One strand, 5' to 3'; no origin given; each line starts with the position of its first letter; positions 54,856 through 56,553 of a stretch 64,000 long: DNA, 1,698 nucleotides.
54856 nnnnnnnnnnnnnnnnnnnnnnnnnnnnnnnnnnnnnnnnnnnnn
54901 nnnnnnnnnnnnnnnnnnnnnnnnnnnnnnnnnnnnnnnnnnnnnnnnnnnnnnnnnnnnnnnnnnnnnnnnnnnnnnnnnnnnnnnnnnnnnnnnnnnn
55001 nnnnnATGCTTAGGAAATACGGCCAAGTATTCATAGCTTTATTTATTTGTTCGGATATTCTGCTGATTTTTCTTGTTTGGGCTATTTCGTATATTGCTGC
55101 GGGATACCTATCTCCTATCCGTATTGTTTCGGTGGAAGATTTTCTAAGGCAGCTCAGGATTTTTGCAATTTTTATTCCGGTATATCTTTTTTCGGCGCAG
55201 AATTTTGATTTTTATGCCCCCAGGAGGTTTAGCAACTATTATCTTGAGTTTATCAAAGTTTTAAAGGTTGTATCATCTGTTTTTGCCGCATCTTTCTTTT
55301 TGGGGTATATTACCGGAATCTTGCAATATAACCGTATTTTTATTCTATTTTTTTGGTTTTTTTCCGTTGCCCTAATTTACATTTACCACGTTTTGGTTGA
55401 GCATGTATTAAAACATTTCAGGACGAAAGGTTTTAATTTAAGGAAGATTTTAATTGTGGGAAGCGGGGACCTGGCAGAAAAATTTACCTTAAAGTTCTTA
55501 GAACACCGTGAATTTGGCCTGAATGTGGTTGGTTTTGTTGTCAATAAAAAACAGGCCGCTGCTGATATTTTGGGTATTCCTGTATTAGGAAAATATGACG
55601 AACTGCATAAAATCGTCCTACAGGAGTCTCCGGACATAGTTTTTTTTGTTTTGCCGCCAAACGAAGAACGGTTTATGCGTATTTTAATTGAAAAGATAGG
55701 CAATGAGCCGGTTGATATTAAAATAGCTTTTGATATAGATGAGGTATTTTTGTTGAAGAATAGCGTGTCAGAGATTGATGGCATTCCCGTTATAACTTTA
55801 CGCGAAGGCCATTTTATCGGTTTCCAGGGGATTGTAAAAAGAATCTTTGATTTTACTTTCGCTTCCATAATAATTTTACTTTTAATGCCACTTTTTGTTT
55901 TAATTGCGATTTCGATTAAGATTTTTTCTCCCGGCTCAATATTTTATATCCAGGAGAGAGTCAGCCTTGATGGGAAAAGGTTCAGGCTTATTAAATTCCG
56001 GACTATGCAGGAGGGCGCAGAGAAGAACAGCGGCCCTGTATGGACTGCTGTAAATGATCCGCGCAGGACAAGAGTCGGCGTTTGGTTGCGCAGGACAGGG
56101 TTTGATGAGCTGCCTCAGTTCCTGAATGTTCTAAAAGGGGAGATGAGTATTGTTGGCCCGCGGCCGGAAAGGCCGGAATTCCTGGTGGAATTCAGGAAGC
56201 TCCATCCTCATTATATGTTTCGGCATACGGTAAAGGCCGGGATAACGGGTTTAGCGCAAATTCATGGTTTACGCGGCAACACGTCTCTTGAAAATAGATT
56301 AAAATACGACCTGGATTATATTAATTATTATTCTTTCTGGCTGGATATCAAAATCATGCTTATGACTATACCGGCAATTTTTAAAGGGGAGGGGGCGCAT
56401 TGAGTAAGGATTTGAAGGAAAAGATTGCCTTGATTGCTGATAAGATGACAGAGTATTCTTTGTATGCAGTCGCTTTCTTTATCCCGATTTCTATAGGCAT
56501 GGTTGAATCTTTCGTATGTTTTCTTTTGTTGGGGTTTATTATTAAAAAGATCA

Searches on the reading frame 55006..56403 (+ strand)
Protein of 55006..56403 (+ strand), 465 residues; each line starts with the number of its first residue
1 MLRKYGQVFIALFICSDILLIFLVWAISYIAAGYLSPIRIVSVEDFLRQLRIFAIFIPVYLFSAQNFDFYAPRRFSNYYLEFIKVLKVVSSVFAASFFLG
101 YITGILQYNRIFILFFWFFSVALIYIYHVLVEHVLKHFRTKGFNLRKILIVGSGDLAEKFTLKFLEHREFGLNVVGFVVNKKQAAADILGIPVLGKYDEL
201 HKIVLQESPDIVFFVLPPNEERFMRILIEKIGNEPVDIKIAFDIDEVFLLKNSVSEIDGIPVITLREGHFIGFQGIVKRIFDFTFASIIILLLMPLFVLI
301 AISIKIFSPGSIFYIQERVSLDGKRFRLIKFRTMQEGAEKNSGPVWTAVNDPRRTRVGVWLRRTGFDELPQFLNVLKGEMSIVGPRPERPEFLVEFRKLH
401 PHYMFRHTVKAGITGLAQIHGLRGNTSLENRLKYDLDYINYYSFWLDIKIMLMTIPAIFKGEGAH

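Call 9: search_protein_families(library=pfam, proteins=[window:55006-56403:+], max_evalue=0.001)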
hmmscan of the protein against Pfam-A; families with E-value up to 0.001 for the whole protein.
window:55006-56403:+ (465 aa): 3 families
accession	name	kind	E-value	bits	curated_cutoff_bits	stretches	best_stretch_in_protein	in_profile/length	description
PF02397.22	Bac_transf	-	1.9e-65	220.2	27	1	278-460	1-179/179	Bacterial sugar transferase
PF13727.12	CoA_binding_3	-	3.3e-18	66.7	25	1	66-240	2-173/175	CoA-binding domain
PF02629.25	CoA_binding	-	7.3e-05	23.9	22.3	1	146-219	4-74/97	CoA binding domain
